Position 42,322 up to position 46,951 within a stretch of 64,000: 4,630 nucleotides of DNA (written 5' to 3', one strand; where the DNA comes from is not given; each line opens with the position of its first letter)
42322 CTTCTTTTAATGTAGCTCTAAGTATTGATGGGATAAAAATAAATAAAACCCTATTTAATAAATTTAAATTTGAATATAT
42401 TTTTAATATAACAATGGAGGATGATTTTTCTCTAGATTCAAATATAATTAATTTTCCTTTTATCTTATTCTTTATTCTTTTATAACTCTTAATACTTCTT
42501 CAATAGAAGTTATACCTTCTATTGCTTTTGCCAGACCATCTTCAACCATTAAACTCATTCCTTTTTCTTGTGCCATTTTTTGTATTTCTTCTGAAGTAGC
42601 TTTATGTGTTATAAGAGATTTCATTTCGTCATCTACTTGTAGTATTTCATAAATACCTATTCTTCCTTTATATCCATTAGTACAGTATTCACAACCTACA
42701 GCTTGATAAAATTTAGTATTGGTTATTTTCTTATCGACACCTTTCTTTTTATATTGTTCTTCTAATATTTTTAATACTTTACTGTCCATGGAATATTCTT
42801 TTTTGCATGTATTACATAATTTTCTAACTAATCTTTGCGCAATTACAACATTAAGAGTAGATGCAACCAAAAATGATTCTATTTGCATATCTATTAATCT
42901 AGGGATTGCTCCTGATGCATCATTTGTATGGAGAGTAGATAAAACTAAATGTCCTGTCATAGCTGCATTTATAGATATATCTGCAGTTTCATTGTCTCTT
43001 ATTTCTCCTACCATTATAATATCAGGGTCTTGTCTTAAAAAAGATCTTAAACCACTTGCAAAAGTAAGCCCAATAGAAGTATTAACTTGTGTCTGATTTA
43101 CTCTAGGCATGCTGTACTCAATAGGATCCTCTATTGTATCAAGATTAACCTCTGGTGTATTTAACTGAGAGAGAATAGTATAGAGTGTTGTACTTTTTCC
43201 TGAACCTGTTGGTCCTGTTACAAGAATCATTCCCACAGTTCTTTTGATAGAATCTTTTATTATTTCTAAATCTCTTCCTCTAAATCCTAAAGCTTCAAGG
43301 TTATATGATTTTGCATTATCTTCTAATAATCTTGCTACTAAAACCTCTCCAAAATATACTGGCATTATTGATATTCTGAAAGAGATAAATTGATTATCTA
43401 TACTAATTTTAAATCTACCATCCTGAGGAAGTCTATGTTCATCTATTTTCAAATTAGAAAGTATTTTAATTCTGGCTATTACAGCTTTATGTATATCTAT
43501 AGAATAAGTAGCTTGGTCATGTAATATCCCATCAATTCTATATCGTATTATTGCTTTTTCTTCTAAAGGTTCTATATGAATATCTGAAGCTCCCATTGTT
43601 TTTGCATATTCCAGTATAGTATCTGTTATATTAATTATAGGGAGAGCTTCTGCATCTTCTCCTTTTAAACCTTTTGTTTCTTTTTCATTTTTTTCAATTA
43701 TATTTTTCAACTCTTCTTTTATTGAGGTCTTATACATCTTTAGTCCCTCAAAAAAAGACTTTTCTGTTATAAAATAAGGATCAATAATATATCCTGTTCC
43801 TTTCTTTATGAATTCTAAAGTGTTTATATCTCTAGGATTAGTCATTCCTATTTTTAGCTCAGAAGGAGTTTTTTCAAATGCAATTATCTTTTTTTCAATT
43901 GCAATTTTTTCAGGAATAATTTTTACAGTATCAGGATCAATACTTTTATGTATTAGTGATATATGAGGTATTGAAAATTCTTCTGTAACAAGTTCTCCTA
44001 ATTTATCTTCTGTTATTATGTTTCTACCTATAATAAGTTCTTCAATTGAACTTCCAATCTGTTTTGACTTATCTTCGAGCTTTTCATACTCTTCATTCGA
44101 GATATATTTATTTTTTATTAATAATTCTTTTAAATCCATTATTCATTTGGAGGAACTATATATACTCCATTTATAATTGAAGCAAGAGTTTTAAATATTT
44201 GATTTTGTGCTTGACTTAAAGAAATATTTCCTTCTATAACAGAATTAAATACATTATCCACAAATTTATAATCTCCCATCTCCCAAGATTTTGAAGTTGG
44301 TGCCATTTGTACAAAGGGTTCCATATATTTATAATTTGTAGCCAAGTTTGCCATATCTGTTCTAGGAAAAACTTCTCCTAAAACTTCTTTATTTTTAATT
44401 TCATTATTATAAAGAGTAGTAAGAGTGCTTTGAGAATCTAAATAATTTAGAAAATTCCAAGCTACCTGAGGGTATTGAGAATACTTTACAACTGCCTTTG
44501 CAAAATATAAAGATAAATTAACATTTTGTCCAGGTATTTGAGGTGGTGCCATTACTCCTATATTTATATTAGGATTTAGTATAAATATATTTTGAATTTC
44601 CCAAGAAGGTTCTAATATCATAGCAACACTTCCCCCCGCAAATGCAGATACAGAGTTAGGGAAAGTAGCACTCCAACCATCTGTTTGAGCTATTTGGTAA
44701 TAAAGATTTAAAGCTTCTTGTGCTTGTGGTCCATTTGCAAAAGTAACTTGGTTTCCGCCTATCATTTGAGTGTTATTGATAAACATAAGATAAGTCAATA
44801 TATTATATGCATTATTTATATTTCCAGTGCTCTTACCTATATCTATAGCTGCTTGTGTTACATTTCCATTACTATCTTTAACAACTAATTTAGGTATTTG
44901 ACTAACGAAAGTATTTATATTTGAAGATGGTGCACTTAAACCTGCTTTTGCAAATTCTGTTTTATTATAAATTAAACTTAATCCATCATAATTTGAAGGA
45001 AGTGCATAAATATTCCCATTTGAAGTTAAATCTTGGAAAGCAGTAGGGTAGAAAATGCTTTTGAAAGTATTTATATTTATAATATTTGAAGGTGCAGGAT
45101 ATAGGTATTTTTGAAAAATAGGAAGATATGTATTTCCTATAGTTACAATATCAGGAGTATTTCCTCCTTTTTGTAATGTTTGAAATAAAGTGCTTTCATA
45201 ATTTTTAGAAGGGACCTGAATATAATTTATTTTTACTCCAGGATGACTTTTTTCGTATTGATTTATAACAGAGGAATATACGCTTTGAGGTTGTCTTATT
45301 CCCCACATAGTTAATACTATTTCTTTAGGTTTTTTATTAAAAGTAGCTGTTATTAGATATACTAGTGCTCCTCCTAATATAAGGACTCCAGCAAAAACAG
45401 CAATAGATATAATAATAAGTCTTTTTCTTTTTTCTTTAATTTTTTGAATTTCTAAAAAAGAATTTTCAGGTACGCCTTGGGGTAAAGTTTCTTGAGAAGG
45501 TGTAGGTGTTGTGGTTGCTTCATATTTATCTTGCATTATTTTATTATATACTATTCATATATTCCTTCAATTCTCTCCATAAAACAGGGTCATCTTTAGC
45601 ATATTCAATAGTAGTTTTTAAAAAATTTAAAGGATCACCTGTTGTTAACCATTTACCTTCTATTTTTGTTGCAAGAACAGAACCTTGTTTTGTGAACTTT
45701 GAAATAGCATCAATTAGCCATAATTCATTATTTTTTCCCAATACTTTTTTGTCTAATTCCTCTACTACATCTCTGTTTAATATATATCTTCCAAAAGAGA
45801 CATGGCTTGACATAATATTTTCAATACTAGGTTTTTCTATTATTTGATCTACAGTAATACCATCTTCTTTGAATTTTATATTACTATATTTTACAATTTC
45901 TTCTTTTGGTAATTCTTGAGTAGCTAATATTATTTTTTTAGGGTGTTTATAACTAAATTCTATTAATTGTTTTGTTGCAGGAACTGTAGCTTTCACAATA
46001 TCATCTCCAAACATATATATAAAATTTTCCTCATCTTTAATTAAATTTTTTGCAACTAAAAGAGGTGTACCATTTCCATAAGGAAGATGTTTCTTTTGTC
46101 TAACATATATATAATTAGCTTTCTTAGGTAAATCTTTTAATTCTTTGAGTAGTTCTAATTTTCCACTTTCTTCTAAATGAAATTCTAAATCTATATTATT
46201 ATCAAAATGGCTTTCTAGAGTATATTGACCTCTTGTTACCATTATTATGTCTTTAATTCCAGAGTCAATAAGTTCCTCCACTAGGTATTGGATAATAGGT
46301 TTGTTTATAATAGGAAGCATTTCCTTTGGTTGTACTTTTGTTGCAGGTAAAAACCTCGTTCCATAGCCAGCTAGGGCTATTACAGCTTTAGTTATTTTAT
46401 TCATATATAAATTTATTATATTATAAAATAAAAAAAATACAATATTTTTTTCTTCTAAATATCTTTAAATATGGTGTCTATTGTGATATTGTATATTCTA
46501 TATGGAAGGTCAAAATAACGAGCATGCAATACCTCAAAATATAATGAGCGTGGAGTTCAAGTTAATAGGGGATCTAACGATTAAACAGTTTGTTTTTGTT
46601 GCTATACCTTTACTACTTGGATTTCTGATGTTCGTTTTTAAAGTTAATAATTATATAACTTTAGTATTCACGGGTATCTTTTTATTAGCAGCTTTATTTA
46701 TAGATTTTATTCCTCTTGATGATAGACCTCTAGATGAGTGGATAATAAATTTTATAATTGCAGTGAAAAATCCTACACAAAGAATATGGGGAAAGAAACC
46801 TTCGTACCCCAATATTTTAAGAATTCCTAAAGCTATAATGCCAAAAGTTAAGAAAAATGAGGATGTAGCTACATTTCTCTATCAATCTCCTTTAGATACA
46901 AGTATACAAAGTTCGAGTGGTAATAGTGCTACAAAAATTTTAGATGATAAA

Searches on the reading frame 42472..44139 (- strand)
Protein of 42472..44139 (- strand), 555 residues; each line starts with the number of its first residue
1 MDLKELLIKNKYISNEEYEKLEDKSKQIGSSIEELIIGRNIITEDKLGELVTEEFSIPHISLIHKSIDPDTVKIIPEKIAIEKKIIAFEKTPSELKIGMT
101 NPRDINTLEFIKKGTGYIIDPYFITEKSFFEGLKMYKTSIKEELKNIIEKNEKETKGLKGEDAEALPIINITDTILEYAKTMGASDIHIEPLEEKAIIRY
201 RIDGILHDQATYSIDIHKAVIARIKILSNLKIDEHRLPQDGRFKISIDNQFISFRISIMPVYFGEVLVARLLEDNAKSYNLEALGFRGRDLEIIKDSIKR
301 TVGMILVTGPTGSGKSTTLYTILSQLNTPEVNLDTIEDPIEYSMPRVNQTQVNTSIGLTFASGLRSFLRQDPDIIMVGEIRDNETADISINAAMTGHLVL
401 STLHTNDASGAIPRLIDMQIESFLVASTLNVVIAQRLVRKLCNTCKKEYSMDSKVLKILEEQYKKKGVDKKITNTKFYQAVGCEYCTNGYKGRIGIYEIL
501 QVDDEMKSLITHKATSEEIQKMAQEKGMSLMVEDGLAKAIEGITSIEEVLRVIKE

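Call 4: search_protein_families(library=pfam, proteins=[window:42472-44139:-], max_evalue=0.1)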
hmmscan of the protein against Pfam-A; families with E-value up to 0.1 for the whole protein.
window:42472-44139:- (555 aa): 19 families
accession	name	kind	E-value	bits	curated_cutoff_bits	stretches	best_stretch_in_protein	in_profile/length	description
PF00437.27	T2SSE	-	1.6e-130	435.5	24.9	1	163-551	3-370/370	Type II/IV secretion system protein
PF05157.20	MshEN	-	3.7e-07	30.5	23.1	1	55-136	1-83/90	MshEN domain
PF13401.12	AAA_22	-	0.00048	20.9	27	1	301-328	4-31/130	AAA domain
PF25199.1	nSTAND_NTPase5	-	0.00088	19.6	34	1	297-329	36-69/145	Novel STAND NTPase 5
PF13191.12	AAA_16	-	0.00089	20.2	32.6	1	289-330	5-52/167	AAA ATPase domain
PF13555.12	AAA_29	-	0.0024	18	27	1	303-319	23-39/61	P-loop containing region of AAA domain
PF01580.24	FtsK_SpoIIIE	-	0.0024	17.8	24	1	275-325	13-62/221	FtsK/SpoIIIE family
PF00005.33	ABC_tran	-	0.0063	17.5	25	1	305-342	14-51/137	ABC transporter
PF17393.7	DUF5402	-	0.0097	16.4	25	1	433-453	90-110/120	Family of unknown function (DUF5402)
PF13086.12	AAA_11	-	0.015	15.5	27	1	296-328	12-43/257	AAA domain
PF00485.24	PRK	-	0.021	15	22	0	305-343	2-40/196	Phosphoribulokinase / Uridine kinase family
PF03266.21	NTPase_1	-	0.022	15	23.9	0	305-332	2-29/168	NTPase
PF20720.3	nSTAND3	-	0.03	14.4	27.2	1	302-336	17-54/155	Novel STAND NTPase 3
PF12775.13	AAA_7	-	0.03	14.3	25.8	1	304-335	35-66/181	P-loop containing dynein motor region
PF13173.12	AAA_14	-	0.04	14.4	27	0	304-338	4-42/129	AAA domain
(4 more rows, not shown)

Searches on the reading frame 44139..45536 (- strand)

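Call 4: search_protein_families(library=pfam, proteins=[window:44139-45536:-], max_evalue=0.1)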
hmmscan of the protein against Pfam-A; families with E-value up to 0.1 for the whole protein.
window:44139-45536:- (465 aa): 4 families
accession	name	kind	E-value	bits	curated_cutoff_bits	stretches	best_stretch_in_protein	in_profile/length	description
PF01547.30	SBP_bac_1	-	2e-25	90.9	26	1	86-366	9-300/307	Bacterial extracellular solute-binding protein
PF13416.11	SBP_bac_8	-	8.8e-21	75.4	27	1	90-375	2-252/279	Bacterial extracellular solute-binding protein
PF13531.11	SBP_bac_11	-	0.00091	19.5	25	0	84-136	10-56/227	Bacterial extracellular solute-binding protein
PF16954.10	HRG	-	0.093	13.6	27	0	41-89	3-42/52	Haem-transporter, endosomal/lysosomal, haem-responsive gene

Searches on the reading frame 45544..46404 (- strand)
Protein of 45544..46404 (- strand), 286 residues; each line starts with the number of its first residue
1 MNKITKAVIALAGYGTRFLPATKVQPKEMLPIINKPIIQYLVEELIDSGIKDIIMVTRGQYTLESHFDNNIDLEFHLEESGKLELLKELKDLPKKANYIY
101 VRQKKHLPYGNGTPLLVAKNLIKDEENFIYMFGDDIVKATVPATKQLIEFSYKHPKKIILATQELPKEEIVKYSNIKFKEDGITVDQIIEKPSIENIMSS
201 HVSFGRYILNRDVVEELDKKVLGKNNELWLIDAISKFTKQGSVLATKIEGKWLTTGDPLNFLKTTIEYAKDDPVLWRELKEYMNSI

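Call 4: search_protein_families(library=pfam, proteins=[window:45544-46404:-], max_evalue=0.1)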
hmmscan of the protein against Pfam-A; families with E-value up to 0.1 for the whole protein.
window:45544-46404:- (286 aa): 3 families
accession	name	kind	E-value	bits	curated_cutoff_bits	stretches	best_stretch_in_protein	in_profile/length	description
PF00483.29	NTP_transferase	-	1.5e-27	97.2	21.2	1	6-268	1-242/245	Nucleotidyl transferase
PF12804.13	NTP_transf_3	-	0.0024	18.5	27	1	7-62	1-51/160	MobA-like NTP transferase domain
PF02348.25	CTP_transf_3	-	0.036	14.3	22.6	1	24-55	13-44/217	Cytidylyltransferase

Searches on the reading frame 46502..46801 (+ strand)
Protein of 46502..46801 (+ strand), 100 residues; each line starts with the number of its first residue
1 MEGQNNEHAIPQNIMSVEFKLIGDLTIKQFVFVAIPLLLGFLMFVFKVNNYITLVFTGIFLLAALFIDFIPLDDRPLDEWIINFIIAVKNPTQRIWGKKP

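Call 48: find_homologous_proteins(query=A5, max_evalue=0.001)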
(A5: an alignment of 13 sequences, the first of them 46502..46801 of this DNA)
Query A5 (13 sequences) (100 aa, profile of the alignment): 88 proteins with E <= 0.001 among 2800 candidates.
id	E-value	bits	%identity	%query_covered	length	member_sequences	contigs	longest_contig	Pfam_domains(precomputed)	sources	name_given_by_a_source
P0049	1.4e-42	162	48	100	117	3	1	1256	PF12666.13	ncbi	ncbi:MAG: hypothetical protein ACD_25C00081G0001, partial [uncultured bacterium]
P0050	6.4e-42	160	46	99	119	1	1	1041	PF12666.13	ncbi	-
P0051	2.2e-41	158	45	100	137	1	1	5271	PF12666.13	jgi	jgi:hypothetical protein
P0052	4.5e-39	151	43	100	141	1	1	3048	PF12666.13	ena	-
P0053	1.3e-38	149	44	100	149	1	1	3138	PF12666.13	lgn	-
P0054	1.2e-37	146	43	100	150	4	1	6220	PF12666.13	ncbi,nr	ncbi:MAG TPA: PrgI family protein, partial [bacterium]|nr:PrgI family protein [bacterium]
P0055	1.9e-37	146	42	91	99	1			PF12666.13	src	-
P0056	1.0e-36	143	43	100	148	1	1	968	PF12666.13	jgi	-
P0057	1.7e-36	143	45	93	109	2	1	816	PF12666.13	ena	-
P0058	1.7e-36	142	41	99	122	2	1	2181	PF12666.13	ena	-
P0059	2.3e-36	142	40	99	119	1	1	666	PF12666.13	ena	-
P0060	4.0e-36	141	40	98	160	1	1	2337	PF12666.13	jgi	jgi:hypothetical protein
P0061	5.4e-36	141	45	92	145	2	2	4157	PF12666.13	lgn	-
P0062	5.9e-36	141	45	95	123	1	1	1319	PF12666.13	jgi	-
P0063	8.5e-36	140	44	95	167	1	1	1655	PF12666.13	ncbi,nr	ncbi:MAG TPA: PrgI family protein, partial [candidate division WWE3 bacterium]|nr:PrgI family protei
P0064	4.8e-35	138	45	95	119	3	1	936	PF12666.13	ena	-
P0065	2.6e-34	135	46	96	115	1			PF12666.13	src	-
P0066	3.6e-34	135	39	94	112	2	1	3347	PF12666.13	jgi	-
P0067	5.3e-34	134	43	94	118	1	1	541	PF12666.13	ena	-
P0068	5.9e-34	134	37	94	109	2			PF12666.13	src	-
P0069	1.8e-33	133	41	96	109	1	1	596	PF12666.13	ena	-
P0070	2.7e-33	132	43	92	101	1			PF12666.13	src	-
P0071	4.2e-33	132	46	95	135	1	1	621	PF12666.13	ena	-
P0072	1.1e-32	130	47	91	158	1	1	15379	PF12666.13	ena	-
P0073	4.8e-31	125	42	85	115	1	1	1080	PF12666.13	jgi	-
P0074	1.2e-30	124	43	91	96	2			PF12666.13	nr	nr:PrgI family protein [Patescibacteria group bacterium]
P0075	1.5e-30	123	37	94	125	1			PF12666.13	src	-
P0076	3.5e-30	122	41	95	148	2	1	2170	PF12666.13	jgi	-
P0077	1.1e-29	121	31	93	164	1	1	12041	PF12666.13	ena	-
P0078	2.9e-29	119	43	94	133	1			PF12666.13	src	-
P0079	3.5e-29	119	38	95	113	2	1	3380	PF12666.13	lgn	-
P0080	2.0e-28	117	32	94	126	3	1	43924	PF12666.13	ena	-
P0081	4.4e-28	115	44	94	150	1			PF12666.13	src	-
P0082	3.3e-27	113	37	94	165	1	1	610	PF12666.13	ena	-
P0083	4.8e-27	112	38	95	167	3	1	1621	PF12666.13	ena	-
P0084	1.0e-26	111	40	93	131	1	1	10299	PF12666.13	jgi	jgi:hypothetical protein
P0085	1.4e-26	111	40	93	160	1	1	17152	PF12666.13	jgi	-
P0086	2.7e-26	110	40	94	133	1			PF12666.13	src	-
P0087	4.7e-26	109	37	94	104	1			PF12666.13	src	-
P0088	7.0e-26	108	40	91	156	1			PF12666.13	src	-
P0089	7.8e-26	108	37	95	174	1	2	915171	PF12666.13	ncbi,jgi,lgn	-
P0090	1.3e-25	108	37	94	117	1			PF12666.13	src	-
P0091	1.6e-25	107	38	95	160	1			PF12666.13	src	-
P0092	6.0e-25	105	33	85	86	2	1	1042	PF12666.13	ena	-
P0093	8.4e-25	105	32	95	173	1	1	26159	PF12666.13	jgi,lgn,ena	-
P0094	1.6e-24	104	36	94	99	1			PF12666.13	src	-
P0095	1.6e-24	104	38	94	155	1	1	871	PF12666.13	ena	-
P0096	6.1e-24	102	38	85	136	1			PF12666.13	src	-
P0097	1.5e-23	101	38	95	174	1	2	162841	PF12666.13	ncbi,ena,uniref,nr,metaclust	ncbi:MAG: hypothetical protein A2172_00820 [Candidatus Woykebacteria bacterium RBG_13_40_15]|uniref:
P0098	6.1e-23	99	33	99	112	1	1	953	PF12666.13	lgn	-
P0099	2.8e-22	97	32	93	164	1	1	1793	PF12666.13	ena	-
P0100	4.2e-22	96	33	99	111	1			PF12666.13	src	-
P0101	5.1e-22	96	38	83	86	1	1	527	PF12666.13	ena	-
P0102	5.5e-22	96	34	95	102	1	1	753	PF12666.13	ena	-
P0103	2.9e-20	90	43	54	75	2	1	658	PF12666.13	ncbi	ncbi:MAG: hypothetical protein ACD_22C00015G0001, partial [uncultured bacterium]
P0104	3.8e-20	90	39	79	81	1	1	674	PF12666.13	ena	-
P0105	7.0e-20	89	43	44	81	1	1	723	PF12666.13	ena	-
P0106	1.1e-19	88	41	71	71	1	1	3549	PF12666.13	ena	-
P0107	3.3e-18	84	32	99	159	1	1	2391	PF12666.13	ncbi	-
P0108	7.1e-17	79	55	38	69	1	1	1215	PF12666.13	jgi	jgi:hypothetical protein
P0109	2.2e-16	78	34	67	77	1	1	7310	PF12666.13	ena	-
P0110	4.8e-16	77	54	35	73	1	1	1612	PF12666.13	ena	-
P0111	4.9e-16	77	48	56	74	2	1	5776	PF12666.13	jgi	-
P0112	6.1e-15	73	53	40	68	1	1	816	PF12666.13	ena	-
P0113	1.5e-14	72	30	93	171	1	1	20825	PF12666.13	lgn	-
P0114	8.5e-11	60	29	90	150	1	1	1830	PF12666.13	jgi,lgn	-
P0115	9.2e-11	60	34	90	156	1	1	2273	PF12666.13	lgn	-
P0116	1.9e-10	59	30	90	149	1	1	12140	PF12666.13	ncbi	-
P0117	2.0e-10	59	30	90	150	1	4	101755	PF12666.13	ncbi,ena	-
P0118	2.3e-10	59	29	94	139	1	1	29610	PF12666.13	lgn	-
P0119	2.6e-10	58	32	91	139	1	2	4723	PF12666.13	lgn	-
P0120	3.3e-10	58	31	94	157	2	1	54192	PF12666.13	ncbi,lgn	-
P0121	8.2e-10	57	48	25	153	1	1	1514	PF12666.13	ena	-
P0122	1.3e-9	56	32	90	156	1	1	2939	PF12648.13,PF12666.13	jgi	-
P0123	2.7e-9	55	32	94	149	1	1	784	PF12666.13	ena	-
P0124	5.4e-9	54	29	93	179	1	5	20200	PF12666.13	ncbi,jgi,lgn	-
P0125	3.9e-8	51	28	93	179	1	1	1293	PF12666.13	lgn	-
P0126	5.0e-8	51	23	86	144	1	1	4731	PF12666.13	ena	-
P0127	8.1e-8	50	26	96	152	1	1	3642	PF12666.13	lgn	-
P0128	3.9e-7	48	32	94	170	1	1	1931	PF12666.13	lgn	-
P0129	3.9e-7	48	33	89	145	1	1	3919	PF12666.13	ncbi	ncbi:PrgI family protein, partial [Patescibacteria group bacterium]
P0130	4.8e-7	48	35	91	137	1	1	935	PF12666.13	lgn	-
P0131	4.8e-6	45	31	93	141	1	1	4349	PF12666.13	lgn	-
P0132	6.6e-6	44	30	87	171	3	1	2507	PF12666.13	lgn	-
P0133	1.8e-5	43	35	71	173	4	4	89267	PF12666.13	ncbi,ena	-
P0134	2.5e-5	42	36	53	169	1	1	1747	PF12666.13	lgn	-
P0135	3.0e-5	42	32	64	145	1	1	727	PF12666.13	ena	-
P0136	7.4e-5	41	31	71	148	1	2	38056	PF12666.13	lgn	-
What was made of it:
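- On PrgI/VirB3 family (PF12666): A profile of the N-domain of this family retrieves 88 proteins, all pre-annotated PF12666, with E-values down to 1e-42 (call 48).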

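Call 49: find_encoding_contigs(protein=P0089, flank=8000, max_places=1)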
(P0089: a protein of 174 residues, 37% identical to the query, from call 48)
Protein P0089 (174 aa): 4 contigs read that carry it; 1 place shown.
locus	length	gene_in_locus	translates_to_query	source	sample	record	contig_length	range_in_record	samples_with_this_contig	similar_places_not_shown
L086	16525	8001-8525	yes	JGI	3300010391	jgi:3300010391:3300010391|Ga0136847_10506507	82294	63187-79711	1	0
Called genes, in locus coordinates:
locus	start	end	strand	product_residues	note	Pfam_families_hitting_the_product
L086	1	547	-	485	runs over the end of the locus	-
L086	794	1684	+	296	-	-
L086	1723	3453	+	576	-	-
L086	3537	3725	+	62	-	-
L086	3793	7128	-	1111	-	-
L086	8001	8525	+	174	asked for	PF12666:PrgI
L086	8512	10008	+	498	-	-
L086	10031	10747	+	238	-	PF26593:TraC-like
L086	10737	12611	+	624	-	PF01935:DUF87, PF12846:AAA_10, PF19044:P-loop_TraG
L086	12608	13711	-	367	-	PF02463:SMC_N, PF13175:AAA_15, PF13476:AAA_23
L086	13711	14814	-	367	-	PF00712:DNA_pol3_beta, PF02767:DNA_pol3_beta_2, PF02768:DNA_pol3_beta_3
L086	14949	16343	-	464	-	PF11638:DnaA_N, PF00308:Bac_DnaA, PF01637:ATPase_2 (weak), PF01695:IstB_IS21, PF13191:AAA_16 (weak), PF00004:AAA, PF13173:AAA_14 (weak), PF08299:Bac_DnaA_C, +1 more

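Call 50: find_encoding_contigs(protein=P0097, flank=8000, max_places=1)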
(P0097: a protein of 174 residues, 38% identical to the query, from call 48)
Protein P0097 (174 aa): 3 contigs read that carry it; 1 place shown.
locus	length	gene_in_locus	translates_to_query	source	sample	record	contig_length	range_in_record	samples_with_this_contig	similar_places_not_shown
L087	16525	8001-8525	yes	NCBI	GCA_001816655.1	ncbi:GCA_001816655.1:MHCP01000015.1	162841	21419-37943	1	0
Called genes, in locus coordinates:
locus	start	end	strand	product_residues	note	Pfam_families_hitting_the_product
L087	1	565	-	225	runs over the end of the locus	-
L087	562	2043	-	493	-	PF01551:Peptidase_M23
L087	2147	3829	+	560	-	-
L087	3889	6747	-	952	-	-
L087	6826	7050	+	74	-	-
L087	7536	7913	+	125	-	PF05635:23S_rRNA_IVP, PF22296:bAvd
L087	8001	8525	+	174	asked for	PF12666:PrgI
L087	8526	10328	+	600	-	-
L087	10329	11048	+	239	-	PF26593:TraC-like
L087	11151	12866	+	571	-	PF19044:P-loop_TraG, PF01935:DUF87, PF12846:AAA_10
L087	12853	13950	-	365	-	PF02463:SMC_N, PF13175:AAA_15, PF13476:AAA_23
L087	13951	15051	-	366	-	PF00712:DNA_pol3_beta, PF02767:DNA_pol3_beta_2, PF02768:DNA_pol3_beta_3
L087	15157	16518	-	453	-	PF11638:DnaA_N, PF01695:IstB_IS21 (weak), PF00308:Bac_DnaA, PF08299:Bac_DnaA_C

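Call 51: find_encoding_contigs(protein=P0117, flank=8000, max_places=1)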
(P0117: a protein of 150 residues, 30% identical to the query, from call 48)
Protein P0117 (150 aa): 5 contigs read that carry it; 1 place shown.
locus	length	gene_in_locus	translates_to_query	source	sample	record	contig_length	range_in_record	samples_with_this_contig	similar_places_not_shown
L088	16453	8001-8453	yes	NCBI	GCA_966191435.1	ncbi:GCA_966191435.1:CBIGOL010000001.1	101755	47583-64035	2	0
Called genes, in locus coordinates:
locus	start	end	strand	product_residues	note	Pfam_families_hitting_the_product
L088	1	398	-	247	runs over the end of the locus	-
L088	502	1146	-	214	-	-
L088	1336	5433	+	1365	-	-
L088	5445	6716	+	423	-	-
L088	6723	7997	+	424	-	-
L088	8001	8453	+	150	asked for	PF12666:PrgI (weak)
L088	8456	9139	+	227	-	PF26593:TraC-like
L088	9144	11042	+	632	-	PF01935:DUF87 (weak), PF12846:AAA_10 (faint), PF19044:P-loop_TraG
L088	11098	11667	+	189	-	-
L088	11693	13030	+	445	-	PF18895:T4SS_pilin (weak)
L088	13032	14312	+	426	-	-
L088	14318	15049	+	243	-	PF13462:Thioredoxin_4, PF01323:DSBA (faint)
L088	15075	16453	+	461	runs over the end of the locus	PF18895:T4SS_pilin (weak), PF02557:VanY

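Call 87: search_protein_families(library=pfam, proteins=[L087:8526-10325:+], max_evalue=0.01)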
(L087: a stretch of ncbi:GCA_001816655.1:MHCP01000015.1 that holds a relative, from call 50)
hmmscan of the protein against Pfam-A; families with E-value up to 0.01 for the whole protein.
L087:8526-10325:+ (600 aa): 2 families
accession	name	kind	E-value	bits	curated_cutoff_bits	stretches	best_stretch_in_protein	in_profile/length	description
PF13620.12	CarboxypepD_reg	-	0.00083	20.1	32.3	1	520-571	2-52/82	Carboxypeptidase regulatory-like domain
PF09430.16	EMC7_beta-sandw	-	0.00098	19.7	26.6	1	534-588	9-60/122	ER membrane protein complex subunit 7, beta-sandwich domain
